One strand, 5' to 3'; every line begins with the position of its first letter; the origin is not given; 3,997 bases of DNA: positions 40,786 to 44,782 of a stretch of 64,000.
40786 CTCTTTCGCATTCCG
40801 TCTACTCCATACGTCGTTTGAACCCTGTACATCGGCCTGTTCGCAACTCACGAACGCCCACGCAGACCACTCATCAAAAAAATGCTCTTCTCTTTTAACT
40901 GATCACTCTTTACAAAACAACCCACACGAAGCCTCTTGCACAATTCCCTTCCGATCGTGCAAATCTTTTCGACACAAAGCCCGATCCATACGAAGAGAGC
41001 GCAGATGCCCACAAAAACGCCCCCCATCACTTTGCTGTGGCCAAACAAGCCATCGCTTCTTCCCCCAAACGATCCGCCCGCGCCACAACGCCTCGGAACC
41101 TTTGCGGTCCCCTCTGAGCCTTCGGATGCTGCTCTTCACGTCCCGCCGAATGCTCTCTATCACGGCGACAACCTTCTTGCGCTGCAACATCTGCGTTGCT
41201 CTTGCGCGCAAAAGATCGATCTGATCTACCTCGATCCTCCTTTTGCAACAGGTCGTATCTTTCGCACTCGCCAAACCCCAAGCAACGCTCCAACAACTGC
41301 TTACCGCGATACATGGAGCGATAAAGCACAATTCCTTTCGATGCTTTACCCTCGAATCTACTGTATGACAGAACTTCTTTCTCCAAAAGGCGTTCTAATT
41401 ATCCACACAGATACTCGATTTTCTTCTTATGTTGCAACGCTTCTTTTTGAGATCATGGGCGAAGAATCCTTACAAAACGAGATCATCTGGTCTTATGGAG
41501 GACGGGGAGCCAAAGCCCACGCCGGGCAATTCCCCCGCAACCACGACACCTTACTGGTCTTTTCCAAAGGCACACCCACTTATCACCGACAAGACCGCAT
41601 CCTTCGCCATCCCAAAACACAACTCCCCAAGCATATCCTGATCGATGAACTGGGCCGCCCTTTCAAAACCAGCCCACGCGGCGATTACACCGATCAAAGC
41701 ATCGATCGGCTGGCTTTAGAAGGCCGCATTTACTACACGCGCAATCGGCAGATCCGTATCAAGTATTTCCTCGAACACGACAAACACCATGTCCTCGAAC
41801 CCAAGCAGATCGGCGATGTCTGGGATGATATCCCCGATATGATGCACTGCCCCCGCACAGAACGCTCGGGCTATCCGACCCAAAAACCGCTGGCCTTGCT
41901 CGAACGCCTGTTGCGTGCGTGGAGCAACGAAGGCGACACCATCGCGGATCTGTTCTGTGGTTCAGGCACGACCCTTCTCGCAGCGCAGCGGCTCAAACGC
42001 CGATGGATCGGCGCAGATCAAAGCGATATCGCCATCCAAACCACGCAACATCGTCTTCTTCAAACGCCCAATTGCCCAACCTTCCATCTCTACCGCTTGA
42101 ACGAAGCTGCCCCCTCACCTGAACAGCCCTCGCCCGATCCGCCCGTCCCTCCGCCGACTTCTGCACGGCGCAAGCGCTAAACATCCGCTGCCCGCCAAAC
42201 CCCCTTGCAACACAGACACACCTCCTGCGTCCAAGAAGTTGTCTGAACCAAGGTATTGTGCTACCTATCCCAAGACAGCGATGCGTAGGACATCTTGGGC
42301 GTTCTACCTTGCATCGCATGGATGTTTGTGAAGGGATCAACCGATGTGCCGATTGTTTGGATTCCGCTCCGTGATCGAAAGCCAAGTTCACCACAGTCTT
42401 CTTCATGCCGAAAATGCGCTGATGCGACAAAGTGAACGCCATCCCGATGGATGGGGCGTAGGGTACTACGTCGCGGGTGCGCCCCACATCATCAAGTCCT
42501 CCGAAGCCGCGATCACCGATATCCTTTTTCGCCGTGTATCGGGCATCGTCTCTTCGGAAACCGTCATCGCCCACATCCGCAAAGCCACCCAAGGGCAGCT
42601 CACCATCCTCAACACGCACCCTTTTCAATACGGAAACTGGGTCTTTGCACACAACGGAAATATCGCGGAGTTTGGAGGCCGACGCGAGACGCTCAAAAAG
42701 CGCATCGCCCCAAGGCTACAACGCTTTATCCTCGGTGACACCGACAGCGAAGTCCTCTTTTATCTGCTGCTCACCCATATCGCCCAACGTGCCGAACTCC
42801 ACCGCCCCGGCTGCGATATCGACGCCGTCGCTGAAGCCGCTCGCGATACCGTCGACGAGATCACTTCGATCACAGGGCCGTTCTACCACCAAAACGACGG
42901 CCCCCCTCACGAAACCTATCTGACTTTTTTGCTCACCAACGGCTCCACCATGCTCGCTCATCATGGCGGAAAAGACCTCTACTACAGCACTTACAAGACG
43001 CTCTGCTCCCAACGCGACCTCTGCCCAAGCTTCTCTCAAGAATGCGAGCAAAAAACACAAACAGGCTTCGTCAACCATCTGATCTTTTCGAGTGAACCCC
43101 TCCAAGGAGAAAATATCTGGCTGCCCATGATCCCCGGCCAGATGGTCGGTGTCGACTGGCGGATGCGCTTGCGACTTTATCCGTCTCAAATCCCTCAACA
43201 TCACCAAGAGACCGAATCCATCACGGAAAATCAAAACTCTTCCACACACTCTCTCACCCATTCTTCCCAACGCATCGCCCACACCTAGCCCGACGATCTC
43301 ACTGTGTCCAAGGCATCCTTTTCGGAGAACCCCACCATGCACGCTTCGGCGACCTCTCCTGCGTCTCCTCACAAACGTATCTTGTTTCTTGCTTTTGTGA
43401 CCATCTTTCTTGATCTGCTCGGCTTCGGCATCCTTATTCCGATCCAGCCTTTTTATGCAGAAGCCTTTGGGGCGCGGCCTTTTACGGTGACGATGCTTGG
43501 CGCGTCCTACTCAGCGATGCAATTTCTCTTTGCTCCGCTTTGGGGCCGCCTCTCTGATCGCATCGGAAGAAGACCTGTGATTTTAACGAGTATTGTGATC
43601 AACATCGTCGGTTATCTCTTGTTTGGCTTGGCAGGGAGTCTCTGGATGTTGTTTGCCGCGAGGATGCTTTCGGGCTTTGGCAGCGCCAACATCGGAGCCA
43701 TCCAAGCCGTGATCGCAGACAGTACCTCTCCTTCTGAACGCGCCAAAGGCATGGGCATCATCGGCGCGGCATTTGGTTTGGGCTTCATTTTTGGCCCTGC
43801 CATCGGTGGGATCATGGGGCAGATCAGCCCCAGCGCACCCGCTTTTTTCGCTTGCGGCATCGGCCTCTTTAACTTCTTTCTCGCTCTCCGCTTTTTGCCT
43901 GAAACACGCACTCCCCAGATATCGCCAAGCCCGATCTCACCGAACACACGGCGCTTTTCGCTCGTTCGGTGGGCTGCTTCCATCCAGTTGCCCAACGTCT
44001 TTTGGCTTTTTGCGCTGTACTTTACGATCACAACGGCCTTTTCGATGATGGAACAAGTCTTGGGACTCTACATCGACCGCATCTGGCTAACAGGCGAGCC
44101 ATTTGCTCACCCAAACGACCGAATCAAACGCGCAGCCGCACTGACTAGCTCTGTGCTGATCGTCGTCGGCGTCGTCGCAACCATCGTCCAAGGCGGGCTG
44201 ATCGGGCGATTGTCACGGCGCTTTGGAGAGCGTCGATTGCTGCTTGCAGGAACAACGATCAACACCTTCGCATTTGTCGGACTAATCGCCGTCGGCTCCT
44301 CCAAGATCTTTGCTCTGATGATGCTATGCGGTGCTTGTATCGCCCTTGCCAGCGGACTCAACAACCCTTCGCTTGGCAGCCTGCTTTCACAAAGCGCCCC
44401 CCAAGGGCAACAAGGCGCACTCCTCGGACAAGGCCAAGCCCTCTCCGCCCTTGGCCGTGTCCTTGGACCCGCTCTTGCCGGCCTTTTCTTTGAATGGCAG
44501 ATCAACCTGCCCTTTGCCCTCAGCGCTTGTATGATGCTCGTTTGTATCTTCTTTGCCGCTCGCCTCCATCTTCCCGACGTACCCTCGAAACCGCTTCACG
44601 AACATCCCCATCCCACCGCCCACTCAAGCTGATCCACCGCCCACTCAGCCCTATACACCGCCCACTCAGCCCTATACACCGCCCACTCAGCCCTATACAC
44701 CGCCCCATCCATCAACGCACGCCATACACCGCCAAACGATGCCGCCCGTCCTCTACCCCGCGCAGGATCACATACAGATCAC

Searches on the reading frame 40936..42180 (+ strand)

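Call 39: search_protein_families(library=pfam, proteins=[window:40936-42180:+], max_evalue=0.001)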
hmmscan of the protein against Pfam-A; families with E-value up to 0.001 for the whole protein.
window:40936-42180:+ (414 aa): 2 families
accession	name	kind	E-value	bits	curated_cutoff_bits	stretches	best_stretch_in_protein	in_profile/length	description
PF01555.25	N6_N4_Mtase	-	1.4e-40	140.1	26.7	1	94-368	1-217/221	DNA methylase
PF03602.21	Cons_hypoth95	-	0.0001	22.5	24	0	77-108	98-128/182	Conserved hypothetical protein 95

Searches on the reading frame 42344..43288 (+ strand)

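Call 39: search_protein_families(library=pfam, proteins=[window:42344-43288:+], max_evalue=0.001)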
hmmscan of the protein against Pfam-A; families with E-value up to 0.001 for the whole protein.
window:42344-43288:+ (314 aa): 2 families
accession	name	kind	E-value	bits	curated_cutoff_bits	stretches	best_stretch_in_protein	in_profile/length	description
PF13230.11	GATase_4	-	1.1e-29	103.7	23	1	1-269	1-247/272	Glutamine amidotransferases class-II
PF13522.11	GATase_6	-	1.5e-10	41.6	27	1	68-147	7-81/130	Glutamine amidotransferase domain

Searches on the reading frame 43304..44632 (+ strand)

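Call 39: search_protein_families(library=pfam, proteins=[window:43304-44632:+], max_evalue=0.001)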
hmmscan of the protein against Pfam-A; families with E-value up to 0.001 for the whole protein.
window:43304-44632:+ (442 aa): 6 families
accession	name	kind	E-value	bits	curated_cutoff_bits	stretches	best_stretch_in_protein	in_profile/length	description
PF07690.21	MFS_1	-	1.5e-57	195.5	33.4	2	31-299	2-261/347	Major Facilitator Superfamily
PF00083.30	Sugar_tr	-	7.4e-12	45.3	22.3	2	63-201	49-194/452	Sugar (and other) transporter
PF12832.13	MFS_1_like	-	1.7e-11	44.2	25.2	1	25-181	213-371/373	MFS_1 like family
PF13347.12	MFS_2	-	6.3e-08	32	27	1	29-169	228-374/427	MFS/sugar transport protein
PF01306.25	LacY_symp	-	8.9e-05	21.9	24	1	22-260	3-250/413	LacY proton/sugar symporter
PF06609.19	TRI12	-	0.00015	20.8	23.2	1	79-152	97-170/599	Fungal trichothecene efflux pump (TRI12)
